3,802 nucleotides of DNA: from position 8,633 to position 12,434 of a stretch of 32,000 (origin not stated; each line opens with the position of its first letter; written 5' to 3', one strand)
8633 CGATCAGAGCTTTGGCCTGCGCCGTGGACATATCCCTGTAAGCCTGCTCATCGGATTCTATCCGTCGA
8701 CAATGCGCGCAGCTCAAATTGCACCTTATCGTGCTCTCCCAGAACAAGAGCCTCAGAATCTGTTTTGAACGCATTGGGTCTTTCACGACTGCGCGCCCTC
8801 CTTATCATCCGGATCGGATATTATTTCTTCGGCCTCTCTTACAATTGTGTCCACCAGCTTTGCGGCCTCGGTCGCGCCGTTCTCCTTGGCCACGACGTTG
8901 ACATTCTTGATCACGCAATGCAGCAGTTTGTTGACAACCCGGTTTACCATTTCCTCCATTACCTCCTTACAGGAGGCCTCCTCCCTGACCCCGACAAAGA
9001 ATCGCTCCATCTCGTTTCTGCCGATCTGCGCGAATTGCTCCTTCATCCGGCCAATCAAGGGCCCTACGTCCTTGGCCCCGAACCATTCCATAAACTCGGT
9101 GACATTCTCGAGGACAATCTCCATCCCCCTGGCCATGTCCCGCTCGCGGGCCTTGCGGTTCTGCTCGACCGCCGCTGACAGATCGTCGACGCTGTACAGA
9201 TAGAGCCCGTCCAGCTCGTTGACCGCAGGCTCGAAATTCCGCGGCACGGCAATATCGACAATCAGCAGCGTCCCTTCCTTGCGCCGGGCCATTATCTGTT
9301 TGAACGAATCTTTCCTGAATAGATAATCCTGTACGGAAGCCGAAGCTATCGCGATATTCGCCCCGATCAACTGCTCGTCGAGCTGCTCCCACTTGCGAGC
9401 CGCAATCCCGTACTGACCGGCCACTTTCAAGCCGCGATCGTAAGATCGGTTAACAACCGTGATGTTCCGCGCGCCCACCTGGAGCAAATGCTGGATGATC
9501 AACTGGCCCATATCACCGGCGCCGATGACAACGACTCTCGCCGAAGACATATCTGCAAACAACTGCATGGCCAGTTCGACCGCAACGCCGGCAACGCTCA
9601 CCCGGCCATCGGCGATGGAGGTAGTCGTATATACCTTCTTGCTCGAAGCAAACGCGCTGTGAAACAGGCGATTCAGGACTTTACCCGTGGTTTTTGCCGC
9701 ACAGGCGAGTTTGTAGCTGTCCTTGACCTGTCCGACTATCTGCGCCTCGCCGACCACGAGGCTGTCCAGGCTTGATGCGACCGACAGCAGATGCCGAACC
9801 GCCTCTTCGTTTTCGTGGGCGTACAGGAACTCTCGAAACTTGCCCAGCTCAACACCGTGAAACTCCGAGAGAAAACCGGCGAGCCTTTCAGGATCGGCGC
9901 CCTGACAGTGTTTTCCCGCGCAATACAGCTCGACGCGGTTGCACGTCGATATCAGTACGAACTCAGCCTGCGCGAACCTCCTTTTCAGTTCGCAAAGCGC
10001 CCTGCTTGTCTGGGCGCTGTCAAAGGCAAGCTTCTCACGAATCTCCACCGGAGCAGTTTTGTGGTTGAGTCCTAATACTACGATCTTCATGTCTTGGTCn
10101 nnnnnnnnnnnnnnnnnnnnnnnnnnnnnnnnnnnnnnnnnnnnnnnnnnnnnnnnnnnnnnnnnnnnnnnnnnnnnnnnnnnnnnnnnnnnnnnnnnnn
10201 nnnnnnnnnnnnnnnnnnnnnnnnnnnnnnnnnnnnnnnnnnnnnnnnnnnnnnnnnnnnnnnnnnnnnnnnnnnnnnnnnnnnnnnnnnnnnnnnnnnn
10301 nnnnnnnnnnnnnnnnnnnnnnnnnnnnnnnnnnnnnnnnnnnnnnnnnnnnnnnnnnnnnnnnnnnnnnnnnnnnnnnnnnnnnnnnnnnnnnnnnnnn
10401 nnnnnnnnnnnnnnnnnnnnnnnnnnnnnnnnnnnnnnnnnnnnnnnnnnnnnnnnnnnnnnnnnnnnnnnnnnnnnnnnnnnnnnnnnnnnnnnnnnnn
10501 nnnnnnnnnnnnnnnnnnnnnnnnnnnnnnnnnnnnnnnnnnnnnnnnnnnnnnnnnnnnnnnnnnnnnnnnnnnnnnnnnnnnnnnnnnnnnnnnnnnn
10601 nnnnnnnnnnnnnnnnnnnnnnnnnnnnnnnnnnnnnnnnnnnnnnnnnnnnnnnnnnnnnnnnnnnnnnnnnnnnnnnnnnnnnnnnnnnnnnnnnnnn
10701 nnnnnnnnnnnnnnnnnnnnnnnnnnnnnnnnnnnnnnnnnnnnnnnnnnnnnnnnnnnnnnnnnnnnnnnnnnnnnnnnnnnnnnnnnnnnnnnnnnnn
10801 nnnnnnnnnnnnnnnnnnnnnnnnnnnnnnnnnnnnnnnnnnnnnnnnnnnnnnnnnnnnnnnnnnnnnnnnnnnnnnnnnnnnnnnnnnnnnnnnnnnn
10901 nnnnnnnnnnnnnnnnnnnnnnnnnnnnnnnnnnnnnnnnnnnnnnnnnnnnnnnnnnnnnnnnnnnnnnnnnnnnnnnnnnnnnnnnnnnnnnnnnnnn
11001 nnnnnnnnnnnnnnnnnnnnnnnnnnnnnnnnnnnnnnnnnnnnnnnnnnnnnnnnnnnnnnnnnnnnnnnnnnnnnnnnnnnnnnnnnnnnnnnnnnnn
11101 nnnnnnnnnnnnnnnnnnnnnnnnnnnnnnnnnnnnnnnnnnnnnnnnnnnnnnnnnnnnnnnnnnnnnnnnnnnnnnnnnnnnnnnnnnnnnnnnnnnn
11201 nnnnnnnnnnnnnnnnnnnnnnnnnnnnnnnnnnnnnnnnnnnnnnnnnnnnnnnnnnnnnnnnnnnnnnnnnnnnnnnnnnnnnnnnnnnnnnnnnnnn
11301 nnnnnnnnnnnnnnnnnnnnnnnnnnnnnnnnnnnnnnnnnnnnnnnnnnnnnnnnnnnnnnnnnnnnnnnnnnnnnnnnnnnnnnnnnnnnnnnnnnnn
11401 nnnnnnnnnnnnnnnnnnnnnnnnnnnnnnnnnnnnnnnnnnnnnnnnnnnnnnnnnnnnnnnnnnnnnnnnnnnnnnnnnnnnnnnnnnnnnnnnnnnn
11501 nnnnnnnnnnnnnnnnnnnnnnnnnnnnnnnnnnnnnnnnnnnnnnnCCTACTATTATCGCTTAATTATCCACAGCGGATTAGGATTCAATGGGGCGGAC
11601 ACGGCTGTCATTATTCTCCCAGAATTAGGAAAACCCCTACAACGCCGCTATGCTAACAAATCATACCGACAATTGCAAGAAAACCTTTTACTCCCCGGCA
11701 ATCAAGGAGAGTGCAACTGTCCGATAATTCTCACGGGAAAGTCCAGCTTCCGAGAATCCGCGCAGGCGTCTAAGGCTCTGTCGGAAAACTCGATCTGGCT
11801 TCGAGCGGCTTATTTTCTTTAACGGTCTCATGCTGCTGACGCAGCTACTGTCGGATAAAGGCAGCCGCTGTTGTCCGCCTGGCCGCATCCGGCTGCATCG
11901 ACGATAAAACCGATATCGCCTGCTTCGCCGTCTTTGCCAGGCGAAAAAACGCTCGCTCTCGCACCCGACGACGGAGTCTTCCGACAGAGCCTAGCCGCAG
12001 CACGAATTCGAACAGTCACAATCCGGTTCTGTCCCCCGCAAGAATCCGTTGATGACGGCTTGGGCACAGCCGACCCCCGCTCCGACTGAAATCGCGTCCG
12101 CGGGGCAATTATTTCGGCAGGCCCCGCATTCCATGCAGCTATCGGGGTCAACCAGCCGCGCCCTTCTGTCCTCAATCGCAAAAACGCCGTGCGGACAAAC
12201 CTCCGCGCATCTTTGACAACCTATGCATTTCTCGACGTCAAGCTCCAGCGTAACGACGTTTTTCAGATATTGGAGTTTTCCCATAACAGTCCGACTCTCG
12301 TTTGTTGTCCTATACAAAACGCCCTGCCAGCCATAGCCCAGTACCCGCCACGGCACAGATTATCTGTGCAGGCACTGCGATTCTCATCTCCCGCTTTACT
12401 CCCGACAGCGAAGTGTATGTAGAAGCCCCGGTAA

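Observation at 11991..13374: Canonical hgcA-hgcB mercury-methylation gene pair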

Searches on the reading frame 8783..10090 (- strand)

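Call 6: search_protein_families(library=pfam, proteins=[window:8783-10090:-], max_evalue=0.001)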
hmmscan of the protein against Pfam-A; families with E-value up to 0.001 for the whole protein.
window:8783-10090:- (435 aa): 6 families
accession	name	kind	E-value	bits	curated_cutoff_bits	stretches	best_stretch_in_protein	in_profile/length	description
PF05201.20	GlutR_N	-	1.7e-51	174.4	27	1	6-157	1-151/151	Glutamyl-tRNAGlu reductase, N-terminal domain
PF01488.26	Shikimate_DH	-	9.9e-37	126.5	24.3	1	172-305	1-136/138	Shikimate / quinate 5-dehydrogenase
PF00745.25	GlutR_dimer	-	6.2e-16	59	22.9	1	324-415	4-95/99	Glutamyl-tRNAGlu reductase, dimerisation domain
PF03807.23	F420_oxidored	-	4.9e-06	27.5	21.6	1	185-254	1-70/94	NADP oxidoreductase coenzyme F420-dependent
PF13241.12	NAD_binding_7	-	2.7e-05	25.1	22.1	1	177-251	1-69/104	Putative NAD(P)-binding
PF00899.27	ThiF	-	0.00043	19.9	28.1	1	179-213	16-50/238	ThiF family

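Call 20: search_protein_families(library=ncbifam, proteins=[window:8783-10090:-], max_evalue=0.00001)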
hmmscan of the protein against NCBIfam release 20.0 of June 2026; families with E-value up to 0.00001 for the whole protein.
window:8783-10090:- (435 aa): 10 families
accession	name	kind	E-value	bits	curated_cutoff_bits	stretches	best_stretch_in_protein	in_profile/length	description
TIGR01035.1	hemA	equivalog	4.2e-116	388.3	209.55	1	3-411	1-407/416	glutamyl-tRNA reductase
NF000744.0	PRK00045.1-3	equivalog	5.1e-101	338.7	429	1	1-416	1-421/447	glutamyl-tRNA reductase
NF000750.0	PRK00045.3-4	equivalog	1.2e-52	179.4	289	1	3-402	3-396/439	glutamyl-tRNA reductase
NF010548.0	PRK13940.1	equivalog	1.3e-48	165.9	469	1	1-401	1-393/414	glutamyl-tRNA reductase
NF000752.0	PRK00045.4-2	equivalog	1.1e-44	153.3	381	1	31-401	35-382/412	glutamyl-tRNA reductase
NF000751.1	PRK00045.4-1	equivalog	7.8e-37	127.3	478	1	37-400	40-384/426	glutamyl-tRNA reductase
NF001909.0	PRK00676.1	equivalog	5.4e-21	75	478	1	3-313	3-292/338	glutamyl-tRNA reductase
NF001319.0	PRK00258.3-3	equivalog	6.8e-08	31.9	252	1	168-253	107-194/279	shikimate dehydrogenase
NF001312.0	PRK00258.1-4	equivalog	3.1e-07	30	295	1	170-254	114-200/285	shikimate dehydrogenase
NF001310.0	PRK00258.1-2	equivalog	4.9e-06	25.9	221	1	167-232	105-170/279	shikimate dehydrogenase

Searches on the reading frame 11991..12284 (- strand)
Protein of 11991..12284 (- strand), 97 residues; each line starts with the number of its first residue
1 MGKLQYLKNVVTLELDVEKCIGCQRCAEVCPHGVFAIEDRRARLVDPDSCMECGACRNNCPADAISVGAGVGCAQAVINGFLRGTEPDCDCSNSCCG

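Call 3: search_protein_families(library=pfam, proteins=[window:11991-12284:-], max_evalue=0.01)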
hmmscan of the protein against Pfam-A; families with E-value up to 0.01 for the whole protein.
window:11991-12284:- (97 aa): 16 families
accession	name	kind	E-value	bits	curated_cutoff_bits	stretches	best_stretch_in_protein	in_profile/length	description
PF00037.32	Fer4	-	1.1e-15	57.1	21.1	2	15-34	3-22/24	4Fe-4S binding domain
PF12838.12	Fer4_7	-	8.7e-14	52.2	27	2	19-64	1-52/52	4Fe-4S dicluster domain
PF12797.12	Fer4_2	-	1.1e-10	41.2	24.5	2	15-31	5-21/22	4Fe-4S binding domain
PF13187.11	Fer4_9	-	2.1e-09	37.7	27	1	19-65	1-52/52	4Fe-4S dicluster domain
PF13237.11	Fer4_10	-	3.6e-09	36.9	25.5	1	15-61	4-53/53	4Fe-4S dicluster domain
PF14697.11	Fer4_21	-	8.1e-09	35.9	35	1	16-66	4-58/59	4Fe-4S dicluster domain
PF12837.12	Fer4_6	-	1.3e-07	31.7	25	1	16-35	5-24/24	4Fe-4S binding domain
PF13183.11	Fer4_8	-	3.5e-07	31.1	27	2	15-34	49-68/68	4Fe-4S dicluster domain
PF13370.11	Fer4_13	-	3.8e-07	31.1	24.5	1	16-40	2-25/58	4Fe-4S single cluster domain of Ferredoxin I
PF12800.12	Fer4_4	-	5.6e-06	26.7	24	2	47-62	1-16/17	4Fe-4S binding domain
PF13534.11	Fer4_17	-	5.8e-06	27.2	22.2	1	15-34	41-60/61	4Fe-4S dicluster domain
PF13484.11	Fer4_16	-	8.1e-06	27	30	1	19-38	1-20/66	4Fe-4S double cluster binding domain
PF17179.9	Fer4_22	-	1.5e-05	26.2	27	1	13-33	74-94/95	4Fe-4S dicluster domain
PF25160.1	LdpA_Fe-S-bd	-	2.1e-05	24.6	27.6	1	17-35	25-43/49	LdpA Fe-S cluster-binding domain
PF12798.12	Fer4_3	-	0.00027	22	27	1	20-33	1-14/15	4Fe-4S binding domain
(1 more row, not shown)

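Call 4: search_protein_families(library=ncbifam, proteins=[window:11991-12284:-], max_evalue=0.01)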
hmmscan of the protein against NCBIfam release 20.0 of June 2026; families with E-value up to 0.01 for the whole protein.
window:11991-12284:- (97 aa): 96 families (the best 25 are shown)
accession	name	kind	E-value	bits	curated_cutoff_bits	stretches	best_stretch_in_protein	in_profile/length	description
NF040864.1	HgcB_ferredoxin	equivalog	2.2e-38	130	99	1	5-96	1-93/93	mercury methylation ferredoxin HgcB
NF043039.1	HgcAB_like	equivalog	1.6e-16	60.9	285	1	9-66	291-350/350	HgcAB-like fusion protein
NF058577.1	FdxA_fam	equivalog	1.8e-15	56.9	65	3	18-64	7-52/52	4Fe-4S ferredoxin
NF045874.1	Vhu_polyferre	exception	2.4e-13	49.6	600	1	8-96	186-274/381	F420-non-reducing hydrogenase associated-polyferredoxin VhuB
NF040770.1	hetero_SS_HdrA2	exception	1.9e-11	42.8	1100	1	9-67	568-625/777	CoB-CoM heterodisulfide reductase HdrA2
NF038196.1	ferrodoxin_EFR1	subfamily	3e-11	43.8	75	1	14-69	181-233/242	EFR1 family ferrodoxin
NF040684.1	PorD_Arch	equivalog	3.6e-11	43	120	1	14-66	28-80/85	pyruvate synthase subunit PorD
TIGR02179.1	PorD_KorD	subfamily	1.3e-10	41.2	60.05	1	15-67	22-74/78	2-oxoacid:acceptor oxidoreductase, delta subunit, pyruvate/2-ketoisovalerate family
NF042909.1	FMH_DH_FwdF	exception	4.8e-10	39.1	375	2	12-67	93-157/336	tungsten-dependent formylmethanofuran dehydrogenase subunit FwdF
TIGR01944.1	rnfB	subfamily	2.7e-09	36.8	68.7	2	15-67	110-162/190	RnfABCDGE type electron transport complex subunit B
NF007203.0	PRK09624.1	equivalog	3.9e-09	36.7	171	1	10-67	43-100/105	pyuvate ferredoxin oxidoreductase subunit delta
TIGR02700.1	flavo_MJ0208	hypoth_equivalog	4e-09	36.1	251.35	1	12-70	142-199/234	dihydromethanopterin reductase (acceptor)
NF045490.1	FdxA_Protbact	equivalog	4.2e-09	36.6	135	1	17-69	6-59/104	ferredoxin FdxA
TIGR01971.1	NuoI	subfamily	6.8e-09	35.4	113.05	1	14-75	38-108/121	NADH-quinone oxidoreductase, chain I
NF006221.0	PRK08348.1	subfamily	7.5e-09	35.4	124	1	13-67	39-94/136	NADH-plastoquinone oxidoreductase subunit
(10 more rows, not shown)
